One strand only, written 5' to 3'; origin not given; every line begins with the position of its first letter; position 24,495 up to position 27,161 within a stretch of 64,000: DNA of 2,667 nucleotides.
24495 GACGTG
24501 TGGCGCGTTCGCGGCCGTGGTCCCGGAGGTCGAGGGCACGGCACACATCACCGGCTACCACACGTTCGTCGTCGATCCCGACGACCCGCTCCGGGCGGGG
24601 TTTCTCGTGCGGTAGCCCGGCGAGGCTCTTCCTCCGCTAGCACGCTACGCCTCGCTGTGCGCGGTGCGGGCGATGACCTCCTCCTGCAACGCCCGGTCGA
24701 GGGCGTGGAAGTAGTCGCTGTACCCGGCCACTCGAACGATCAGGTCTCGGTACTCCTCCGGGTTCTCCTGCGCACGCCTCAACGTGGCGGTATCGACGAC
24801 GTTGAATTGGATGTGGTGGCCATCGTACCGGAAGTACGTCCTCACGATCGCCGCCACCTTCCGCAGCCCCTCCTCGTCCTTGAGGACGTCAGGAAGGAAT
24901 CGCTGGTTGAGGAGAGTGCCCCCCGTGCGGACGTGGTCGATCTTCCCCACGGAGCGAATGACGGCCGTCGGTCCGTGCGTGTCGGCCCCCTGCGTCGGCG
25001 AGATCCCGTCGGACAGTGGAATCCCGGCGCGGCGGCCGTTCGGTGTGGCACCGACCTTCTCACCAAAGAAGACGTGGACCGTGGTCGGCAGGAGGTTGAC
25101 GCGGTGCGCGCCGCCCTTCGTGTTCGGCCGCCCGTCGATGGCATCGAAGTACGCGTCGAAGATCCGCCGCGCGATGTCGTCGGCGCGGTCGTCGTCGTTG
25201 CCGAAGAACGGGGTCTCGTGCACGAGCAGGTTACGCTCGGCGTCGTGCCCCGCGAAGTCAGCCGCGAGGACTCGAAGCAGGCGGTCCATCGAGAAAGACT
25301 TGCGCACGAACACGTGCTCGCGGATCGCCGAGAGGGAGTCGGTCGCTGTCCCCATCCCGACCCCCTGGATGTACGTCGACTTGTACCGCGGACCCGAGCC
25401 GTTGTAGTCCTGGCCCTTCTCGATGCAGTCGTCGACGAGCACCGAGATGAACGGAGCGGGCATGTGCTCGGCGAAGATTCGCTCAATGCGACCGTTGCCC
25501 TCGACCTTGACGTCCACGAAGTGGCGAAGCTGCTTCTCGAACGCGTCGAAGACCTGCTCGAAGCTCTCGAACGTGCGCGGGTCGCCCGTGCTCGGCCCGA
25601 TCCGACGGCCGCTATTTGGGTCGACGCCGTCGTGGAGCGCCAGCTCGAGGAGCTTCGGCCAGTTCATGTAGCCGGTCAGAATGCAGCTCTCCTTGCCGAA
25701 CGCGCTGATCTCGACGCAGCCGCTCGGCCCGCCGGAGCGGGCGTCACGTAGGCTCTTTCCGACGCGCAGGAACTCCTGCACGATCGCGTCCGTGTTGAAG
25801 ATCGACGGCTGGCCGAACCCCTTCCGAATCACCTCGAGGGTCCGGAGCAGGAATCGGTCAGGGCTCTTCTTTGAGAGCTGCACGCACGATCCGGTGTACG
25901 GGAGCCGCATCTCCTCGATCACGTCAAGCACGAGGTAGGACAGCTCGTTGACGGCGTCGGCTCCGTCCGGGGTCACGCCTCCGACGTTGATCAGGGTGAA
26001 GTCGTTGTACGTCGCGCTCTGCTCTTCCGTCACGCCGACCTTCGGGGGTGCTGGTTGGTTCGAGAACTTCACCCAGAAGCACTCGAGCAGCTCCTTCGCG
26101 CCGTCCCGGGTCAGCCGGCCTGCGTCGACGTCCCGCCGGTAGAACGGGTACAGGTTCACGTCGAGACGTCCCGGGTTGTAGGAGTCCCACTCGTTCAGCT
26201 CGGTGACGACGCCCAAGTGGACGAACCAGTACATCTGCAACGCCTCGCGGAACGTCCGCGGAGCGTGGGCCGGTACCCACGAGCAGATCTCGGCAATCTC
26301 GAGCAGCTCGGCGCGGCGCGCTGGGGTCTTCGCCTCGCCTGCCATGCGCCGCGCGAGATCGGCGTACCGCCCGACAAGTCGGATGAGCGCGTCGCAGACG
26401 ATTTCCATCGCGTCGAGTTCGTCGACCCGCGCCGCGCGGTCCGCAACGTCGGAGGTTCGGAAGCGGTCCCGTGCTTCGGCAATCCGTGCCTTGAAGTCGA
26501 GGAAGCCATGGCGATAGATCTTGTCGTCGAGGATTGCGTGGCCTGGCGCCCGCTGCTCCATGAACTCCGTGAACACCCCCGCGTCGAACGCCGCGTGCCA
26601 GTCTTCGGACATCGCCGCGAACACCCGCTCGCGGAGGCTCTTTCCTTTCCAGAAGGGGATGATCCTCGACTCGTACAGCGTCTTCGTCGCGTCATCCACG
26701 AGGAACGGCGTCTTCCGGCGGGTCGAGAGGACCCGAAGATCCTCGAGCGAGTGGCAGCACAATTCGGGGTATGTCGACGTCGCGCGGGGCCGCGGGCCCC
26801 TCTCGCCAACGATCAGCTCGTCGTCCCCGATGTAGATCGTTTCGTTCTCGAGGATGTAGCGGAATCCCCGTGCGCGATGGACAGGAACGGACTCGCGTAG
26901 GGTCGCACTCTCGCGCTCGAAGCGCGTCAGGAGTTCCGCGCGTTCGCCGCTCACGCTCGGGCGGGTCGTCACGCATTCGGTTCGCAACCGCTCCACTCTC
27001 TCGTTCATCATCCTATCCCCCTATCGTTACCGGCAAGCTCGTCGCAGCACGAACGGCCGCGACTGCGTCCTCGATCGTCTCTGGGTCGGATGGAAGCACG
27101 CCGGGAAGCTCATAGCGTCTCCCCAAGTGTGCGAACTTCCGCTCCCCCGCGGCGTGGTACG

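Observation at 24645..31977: A glycyl radical enzyme and its activase lie in one coupled operon with a hydantoinase/oxoprolinase HyuA-HyuB pair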

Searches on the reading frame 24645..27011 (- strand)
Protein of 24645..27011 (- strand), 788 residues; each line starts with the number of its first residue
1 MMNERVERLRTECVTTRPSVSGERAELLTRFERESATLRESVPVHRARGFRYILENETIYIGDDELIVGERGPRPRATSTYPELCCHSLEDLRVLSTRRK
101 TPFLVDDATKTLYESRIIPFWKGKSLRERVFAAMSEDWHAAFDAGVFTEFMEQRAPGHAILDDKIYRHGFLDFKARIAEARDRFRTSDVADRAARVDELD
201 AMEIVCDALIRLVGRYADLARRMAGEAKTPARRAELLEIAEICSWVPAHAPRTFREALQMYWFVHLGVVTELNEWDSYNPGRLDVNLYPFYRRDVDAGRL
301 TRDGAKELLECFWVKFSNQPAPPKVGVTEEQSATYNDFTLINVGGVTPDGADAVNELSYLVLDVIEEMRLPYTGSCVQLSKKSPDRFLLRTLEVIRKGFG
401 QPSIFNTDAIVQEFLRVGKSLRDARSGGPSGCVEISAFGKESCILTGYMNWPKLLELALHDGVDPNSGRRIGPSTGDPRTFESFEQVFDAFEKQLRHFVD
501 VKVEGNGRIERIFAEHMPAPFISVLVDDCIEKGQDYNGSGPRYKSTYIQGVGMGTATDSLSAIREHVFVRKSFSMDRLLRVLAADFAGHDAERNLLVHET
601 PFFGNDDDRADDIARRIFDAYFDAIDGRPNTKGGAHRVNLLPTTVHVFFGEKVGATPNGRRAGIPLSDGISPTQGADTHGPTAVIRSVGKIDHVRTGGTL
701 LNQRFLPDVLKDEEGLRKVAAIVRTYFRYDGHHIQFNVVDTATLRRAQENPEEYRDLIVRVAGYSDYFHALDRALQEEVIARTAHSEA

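Call 10: search_protein_families(library=pfam, proteins=[window:24645-27011:-])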
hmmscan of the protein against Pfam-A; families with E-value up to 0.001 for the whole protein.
window:24645-27011:- (788 aa): 2 families
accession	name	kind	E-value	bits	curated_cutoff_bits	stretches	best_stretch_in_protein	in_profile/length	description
PF02901.20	PFL-like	-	1.1e-212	708.7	24.3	1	2-650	1-647/647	Pyruvate formate lyase-like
PF01228.26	Gly_radical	-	1.8e-37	128.5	22.2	1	667-768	2-105/106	Glycine radical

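Call 11: search_protein_families(library=ncbifam, proteins=[window:24645-27011:-])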
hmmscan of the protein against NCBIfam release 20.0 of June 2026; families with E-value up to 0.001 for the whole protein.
window:24645-27011:- (788 aa): 12 families
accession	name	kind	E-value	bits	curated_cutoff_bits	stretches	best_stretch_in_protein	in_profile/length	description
NF043068.1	glycl_HYPD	equivalog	0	1167.1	1100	1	3-786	1-783/784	trans-4-hydroxy-L-proline dehydratase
TIGR01774.1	PFL2-3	subfamily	3.7e-197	657.2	678.2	1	1-785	1-784/786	formate C-acetyltransferase/glycerol dehydratase family glycyl radical enzyme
NF048011.1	SfplDhtHpsGDes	equivalog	5e-160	534.5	1000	1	3-786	23-820/821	(2S)-3-sulfopropanediol dehydratase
NF007437.0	PRK09983.1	equivalog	1.2e-145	486.6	1109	1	2-786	1-764/765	formate C-acetyltransferase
TIGR04394.1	choline_CutC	equivalog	1.7e-139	466.7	1050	1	3-784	2-785/789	choline trimethylamine-lyase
NF048009.1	SfplDhtHpfGKleb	equivalog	1.3e-138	463.4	1000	1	4-784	26-821/824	(2S)-3-sulfopropanediol dehydratase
NF033718.1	indole_decarb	equivalog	1.3e-117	394.2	1100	1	177-785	233-866/868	indoleacetate decarboxylase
NF033715.1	glycyl_HPDL_Lrg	equivalog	1.7e-92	310.7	1150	2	199-590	272-682/901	4-hydroxyphenylacetate decarboxylase large subunit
TIGR01255.1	pyr_form_ly_1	equivalog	2.3e-38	132.2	994.2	1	254-786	236-742/744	formate C-acetyltransferase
NF038360.1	rad_fix_GrcA3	exception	2.7e-15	56.2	158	1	720-786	10-76/78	autonomous glycyl radical cofactor GrcA3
NF008341.1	PRK11127.1-1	equivalog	8.7e-12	44.9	145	1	732-787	24-79/80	autonomous glycyl radical cofactor GrcA2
TIGR04365.1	spare_glycyl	equivalog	1.1e-08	35.4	170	1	730-784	68-122/126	autonomous glycyl radical cofactor GrcA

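Call 12: find_encoding_contigs(protein=window:24645-27011:-, flank=10000, max_places=6)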
Protein window:24645-27011:- (788 aa): no gene with exactly this product is on record in the collection.
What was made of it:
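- Tried and rejected: Exact look-up of the window HypD: not on record in the contig index (call 12).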

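Call 18: search_solved_structures(query=window:24645-27011:-, max_evalue=1e-50, show_alignments=2)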
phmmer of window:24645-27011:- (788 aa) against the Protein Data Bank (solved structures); distinct sequences matched with E-value up to 1e-50: 31.
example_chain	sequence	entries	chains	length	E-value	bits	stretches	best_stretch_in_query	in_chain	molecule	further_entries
6vxc_A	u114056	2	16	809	4e-299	997.5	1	4-784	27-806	Trans-4-hydroxy-L-proline dehydratase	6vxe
1r8w_A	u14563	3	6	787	2.4e-150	505.4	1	3-785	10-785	glycerol dehydratase | B12-independent glycerol dehydratase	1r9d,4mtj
9f3w_A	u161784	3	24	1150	9e-142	477.1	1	3-784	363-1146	Choline trimethylamine-lyase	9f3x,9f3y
8id1_A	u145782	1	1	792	4.8e-136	458.1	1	4-788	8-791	Formate C-acetyltransferase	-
5i2a_A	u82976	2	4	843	1.6e-135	456.5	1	3-587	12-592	Diol-dehydratase | Diol dehydratase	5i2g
9rco_A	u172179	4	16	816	1.7e-134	453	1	4-784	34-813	Glycyl radical protein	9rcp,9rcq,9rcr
5ymr_B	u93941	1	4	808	4.8e-131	441.6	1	4-786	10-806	Formate acetyltransferase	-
8yjo_A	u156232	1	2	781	3.1e-129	435.6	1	2-786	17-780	Probable dehydratase PflD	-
6lon_B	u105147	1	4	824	9.8e-127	427.4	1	4-787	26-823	PFL2/glycerol dehydratase family glycyl radical enzyme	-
8iof_A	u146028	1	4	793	7.9e-126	424.4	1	36-784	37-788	Benzylsuccinate synthase alpha subunit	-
2f3o_A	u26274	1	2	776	2.3e-123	416.3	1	4-783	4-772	pyruvate formate-lyase 2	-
5fay_A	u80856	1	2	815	6.4e-123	414.8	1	8-784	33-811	Choline trimethylamine-lyase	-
9ht9_A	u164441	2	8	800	8.8e-123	414.3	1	8-784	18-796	Choline trimethylamine-lyase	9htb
9r0v_A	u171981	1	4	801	8.8e-123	414.3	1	8-784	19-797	Choline trimethylamine-lyase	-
5faw_A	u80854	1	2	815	9.4e-123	414.2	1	8-784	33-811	Choline trimethylamine-lyase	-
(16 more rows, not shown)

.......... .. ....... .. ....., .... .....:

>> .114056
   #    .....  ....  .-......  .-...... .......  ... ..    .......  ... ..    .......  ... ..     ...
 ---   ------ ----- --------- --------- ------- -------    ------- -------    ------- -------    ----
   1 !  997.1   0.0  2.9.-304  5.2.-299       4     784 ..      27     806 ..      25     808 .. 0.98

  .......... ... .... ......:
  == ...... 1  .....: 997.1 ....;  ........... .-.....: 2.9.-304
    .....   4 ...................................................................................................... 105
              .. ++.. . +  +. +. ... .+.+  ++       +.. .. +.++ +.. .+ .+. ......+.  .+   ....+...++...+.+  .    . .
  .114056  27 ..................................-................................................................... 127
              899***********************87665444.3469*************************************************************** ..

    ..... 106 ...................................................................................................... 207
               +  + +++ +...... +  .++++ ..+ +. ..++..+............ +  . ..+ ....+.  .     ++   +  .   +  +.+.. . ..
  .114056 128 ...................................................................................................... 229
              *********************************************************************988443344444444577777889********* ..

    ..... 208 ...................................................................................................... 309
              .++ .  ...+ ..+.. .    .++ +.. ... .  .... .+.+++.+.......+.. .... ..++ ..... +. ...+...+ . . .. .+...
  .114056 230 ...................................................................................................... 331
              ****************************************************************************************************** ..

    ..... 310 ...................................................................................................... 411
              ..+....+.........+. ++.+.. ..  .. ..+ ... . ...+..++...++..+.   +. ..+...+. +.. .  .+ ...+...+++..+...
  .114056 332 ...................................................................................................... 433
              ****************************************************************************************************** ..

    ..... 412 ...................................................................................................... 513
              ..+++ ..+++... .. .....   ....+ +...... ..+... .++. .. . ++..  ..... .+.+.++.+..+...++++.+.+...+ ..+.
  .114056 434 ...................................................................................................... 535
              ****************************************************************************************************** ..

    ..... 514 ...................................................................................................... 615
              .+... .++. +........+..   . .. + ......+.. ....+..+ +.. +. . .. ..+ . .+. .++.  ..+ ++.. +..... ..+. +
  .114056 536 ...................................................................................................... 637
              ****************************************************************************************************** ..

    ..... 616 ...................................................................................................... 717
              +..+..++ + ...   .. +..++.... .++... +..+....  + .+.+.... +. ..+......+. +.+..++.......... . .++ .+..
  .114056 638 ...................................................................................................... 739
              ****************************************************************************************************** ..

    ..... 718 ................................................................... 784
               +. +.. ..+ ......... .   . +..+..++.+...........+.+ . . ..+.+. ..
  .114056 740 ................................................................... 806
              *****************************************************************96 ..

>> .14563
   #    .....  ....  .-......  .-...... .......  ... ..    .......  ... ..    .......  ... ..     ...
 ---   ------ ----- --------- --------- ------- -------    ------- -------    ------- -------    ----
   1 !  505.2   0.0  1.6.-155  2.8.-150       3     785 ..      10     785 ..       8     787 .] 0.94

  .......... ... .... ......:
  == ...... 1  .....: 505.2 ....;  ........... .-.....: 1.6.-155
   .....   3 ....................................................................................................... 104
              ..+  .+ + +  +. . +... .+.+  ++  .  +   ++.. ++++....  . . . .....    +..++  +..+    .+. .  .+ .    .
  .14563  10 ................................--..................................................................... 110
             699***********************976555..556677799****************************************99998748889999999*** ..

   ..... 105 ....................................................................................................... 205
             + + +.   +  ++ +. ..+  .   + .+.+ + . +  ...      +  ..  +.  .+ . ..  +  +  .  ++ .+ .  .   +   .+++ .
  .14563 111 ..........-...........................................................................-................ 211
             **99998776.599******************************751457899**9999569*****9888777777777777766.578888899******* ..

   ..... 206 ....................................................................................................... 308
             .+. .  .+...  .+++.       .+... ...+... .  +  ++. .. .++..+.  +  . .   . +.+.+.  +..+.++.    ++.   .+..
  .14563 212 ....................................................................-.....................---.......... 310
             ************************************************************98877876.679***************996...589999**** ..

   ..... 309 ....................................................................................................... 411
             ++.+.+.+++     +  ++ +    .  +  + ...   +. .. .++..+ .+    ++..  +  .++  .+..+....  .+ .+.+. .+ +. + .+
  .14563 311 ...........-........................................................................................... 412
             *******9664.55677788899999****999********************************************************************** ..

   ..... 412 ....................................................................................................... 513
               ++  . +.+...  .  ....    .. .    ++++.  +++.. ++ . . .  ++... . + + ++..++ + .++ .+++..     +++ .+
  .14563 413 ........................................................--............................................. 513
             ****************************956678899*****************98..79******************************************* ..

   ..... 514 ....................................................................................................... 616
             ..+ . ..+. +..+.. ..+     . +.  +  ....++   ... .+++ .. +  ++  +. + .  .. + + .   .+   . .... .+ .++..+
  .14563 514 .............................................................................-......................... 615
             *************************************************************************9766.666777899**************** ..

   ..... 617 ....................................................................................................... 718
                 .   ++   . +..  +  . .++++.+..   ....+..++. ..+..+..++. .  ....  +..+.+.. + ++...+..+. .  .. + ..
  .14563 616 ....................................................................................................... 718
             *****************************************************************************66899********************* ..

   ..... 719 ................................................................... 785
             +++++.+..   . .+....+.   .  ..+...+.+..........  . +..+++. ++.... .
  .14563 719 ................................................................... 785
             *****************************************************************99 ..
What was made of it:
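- PDB 6vxc scores 997 bits against 505 for the next hit (call 18).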

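Call 24: find_related_loci(query=window:24645-27011:-, collection=genome_contigs, flank=10000)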
Query window:24645-27011:- (788 aa) in genome_contigs; peptide patterns used: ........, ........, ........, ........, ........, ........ (x = any residue, [..] = any of these).
124 stretches matched a pattern; 94 encode a relative of the query (tblastn E <= 1e-3); the best 80 are kept; 79 distinct loci.
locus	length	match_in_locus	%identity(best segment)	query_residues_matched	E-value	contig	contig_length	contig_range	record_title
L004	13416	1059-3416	84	2-787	0e+0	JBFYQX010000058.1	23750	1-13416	MAG: Candidatus Bipolaricaulota bacterium isolate PPR_0197 k121_1052691, whole genome shotgun sequence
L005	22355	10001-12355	76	2-787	0e+0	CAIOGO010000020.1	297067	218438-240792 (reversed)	uncultured bacterium isolate A14_bin-2913 genome assembly, contig: bin-2913:20/22, whole genome shotgun sequence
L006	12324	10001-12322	75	2-776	0e+0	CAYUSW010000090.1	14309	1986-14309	MAG TPA_asm: uncultured Thermotogae bacterium isolate binchicken_co255_456 genome assembly, contig: k141_2325356, whole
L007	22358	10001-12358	73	2-787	0e+0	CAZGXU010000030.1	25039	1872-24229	MAG TPA_asm: uncultured Thermotogae bacterium isolate SRP214966_co4_460 genome assembly, contig: NODE_1482_length_25039_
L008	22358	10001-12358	72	2-787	0e+0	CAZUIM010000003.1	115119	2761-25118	MAG TPA_asm: uncultured Thermotogae bacterium isolate SRP332253_co2_3 genome assembly, contig: NODE_100_length_115119_co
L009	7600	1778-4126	73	2-785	0e+0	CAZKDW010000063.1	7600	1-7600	MAG TPA_asm: uncultured Thermotogae bacterium isolate binchicken_co243_156 genome assembly, contig: NODE_9238_length_760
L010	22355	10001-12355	72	2-787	0e+0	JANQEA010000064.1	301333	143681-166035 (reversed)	MAG: Candidatus Bipolaricaulota bacterium isolate PL23a_bin.108 k99_3511855, whole genome shotgun sequence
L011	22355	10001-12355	72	2-787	0e+0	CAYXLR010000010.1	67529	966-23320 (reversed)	MAG TPA_asm: uncultured Thermotogae bacterium isolate binchicken_co34_121 genome assembly, contig: NODE_461_length_67529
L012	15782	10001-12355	69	1-785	0e+0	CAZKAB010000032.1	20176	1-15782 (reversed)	MAG TPA_asm: uncultured Thermotogae bacterium isolate binchicken_co129_685 genome assembly, contig: NODE_7644_length_201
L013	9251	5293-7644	71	2-785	0e+0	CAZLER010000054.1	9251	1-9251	MAG TPA_asm: uncultured Thermotogae bacterium isolate SRP332253_co2_77 genome assembly, contig: NODE_7629_length_9251_co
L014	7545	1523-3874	68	2-785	0e+0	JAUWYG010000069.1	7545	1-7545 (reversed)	MAG: Candidatus Bipolaricaulota bacterium isolate CSMAG_2704 CSMAG_2704_k141_937482_length_7545_cov_42.0000, whole genom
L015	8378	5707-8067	70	2-788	0e+0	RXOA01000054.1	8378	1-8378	MAG: Candidatus Bipolaricaulota bacterium isolate Zgenome_0786 k87_3952329, whole genome shotgun sequence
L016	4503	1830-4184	66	2-787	0e+0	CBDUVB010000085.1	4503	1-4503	MAG TPA_asm: uncultured bacterium isolate SRR22302362_binner12_Refined_56 genome assembly, contig: ERZ25746724.14987, wh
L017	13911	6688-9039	63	2-785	0e+0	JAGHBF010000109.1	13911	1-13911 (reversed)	MAG: Candidatus Aminicenantes bacterium isolate AUK249 PB_MBMC_203_c_000000000052, whole genome shotgun sequence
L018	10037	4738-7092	64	1-785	0e+0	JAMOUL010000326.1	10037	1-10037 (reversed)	MAG: Candidatus Aminicenantes bacterium isolate PIR-30_maxbin2_scaf2bin.183 PIR-30_scaffold_632_c2, whole genome shotgun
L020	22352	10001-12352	65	1-785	0e+0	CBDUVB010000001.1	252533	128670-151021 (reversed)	MAG TPA_asm: uncultured bacterium isolate SRR22302362_binner12_Refined_56 genome assembly, contig: ERZ25746724.2, whole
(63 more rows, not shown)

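Call 76: search_protein_families(library=pfam, proteins=[L020:12689-14824:+, L020:14824-15972:+, L020:8232-9062:+], max_evalue=0.00001)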
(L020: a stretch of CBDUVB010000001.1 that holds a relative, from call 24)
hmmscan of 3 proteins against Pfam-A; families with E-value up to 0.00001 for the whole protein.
L020:12689-14824:+ (712 aa): 11 families
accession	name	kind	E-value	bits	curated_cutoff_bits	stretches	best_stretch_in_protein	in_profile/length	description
PF13510.11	Fer2_4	-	7.2e-25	87.3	22.8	1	19-95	2-78/82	2Fe-2S iron-sulfur cluster binding domain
PF07992.20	Pyr_redox_2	-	9.6e-24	84.7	26.1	1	122-380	3-245/291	Pyridine nucleotide-disulphide oxidoreductase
PF04324.20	Fer2_BFD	-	2.8e-12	47.2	26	1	613-665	1-50/50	BFD-like [2Fe-2S] binding domain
PF12831.13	FAD_oxidored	-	9.1e-12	45.4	27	1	122-179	2-60/416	FAD dependent oxidoreductase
PF13450.12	NAD_binding_8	-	2.4e-09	37.8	21.9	1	124-157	1-34/68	NAD(P)-binding Rossmann-like domain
PF12838.12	Fer4_7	-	7.1e-09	36.4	27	1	464-510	4-49/52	4Fe-4S dicluster domain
PF03486.20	HI0933_like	-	2.2e-08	34.3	50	1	122-160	3-41/244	HI0933-like protein Rossmann domain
PF01494.25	FAD_binding_3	-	1.9e-07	31.1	22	1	120-151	2-33/349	FAD binding domain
PF00070.33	Pyr_redox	-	3e-07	31.3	22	0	270-342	1-80/82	Pyridine nucleotide-disulphide oxidoreductase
PF01266.30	DAO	-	5.4e-07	29.9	27.9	0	122-155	2-35/353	FAD dependent oxidoreductase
PF00890.30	FAD_binding_2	-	2.3e-06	27.5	20.4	1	122-173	2-49/414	FAD binding domain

L020:14824-15972:+ (383 aa): 9 families
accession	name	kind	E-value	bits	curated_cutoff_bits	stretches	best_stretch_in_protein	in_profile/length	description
PF01266.30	DAO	-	1.1e-65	222.9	27.9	1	5-354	1-353/353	FAD dependent oxidoreductase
PF03486.20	HI0933_like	-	2e-08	34.5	50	0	5-54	2-51/244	HI0933-like protein Rossmann domain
PF12831.13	FAD_oxidored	-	2.2e-07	31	27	0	5-38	1-34/416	FAD dependent oxidoreductase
PF01494.25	FAD_binding_3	-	4.5e-07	29.9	22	0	4-46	2-43/349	FAD binding domain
PF01134.28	GIDA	-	6.6e-06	25.9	22.1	0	5-50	1-47/391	Glucose inhibited division protein A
PF00890.30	FAD_binding_2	-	7.6e-06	25.8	20.4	0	5-58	1-53/414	FAD binding domain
PF13738.12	Pyr_redox_3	-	8.3e-06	25.7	30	0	7-34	1-29/305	Pyridine nucleotide-disulphide oxidoreductase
PF00070.33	Pyr_redox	-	8.5e-06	26.6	22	0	6-35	2-31/82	Pyridine nucleotide-disulphide oxidoreductase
PF07992.20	Pyr_redox_2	-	8.7e-06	25.8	26.1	0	4-37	1-31/291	Pyridine nucleotide-disulphide oxidoreductase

L020:8232-9062:+ (277 aa): 1 family
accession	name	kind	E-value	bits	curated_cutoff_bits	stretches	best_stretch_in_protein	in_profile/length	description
PF01026.27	TatD_DNase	-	2.6e-66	224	27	1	8-269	1-252/253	TatD related DNase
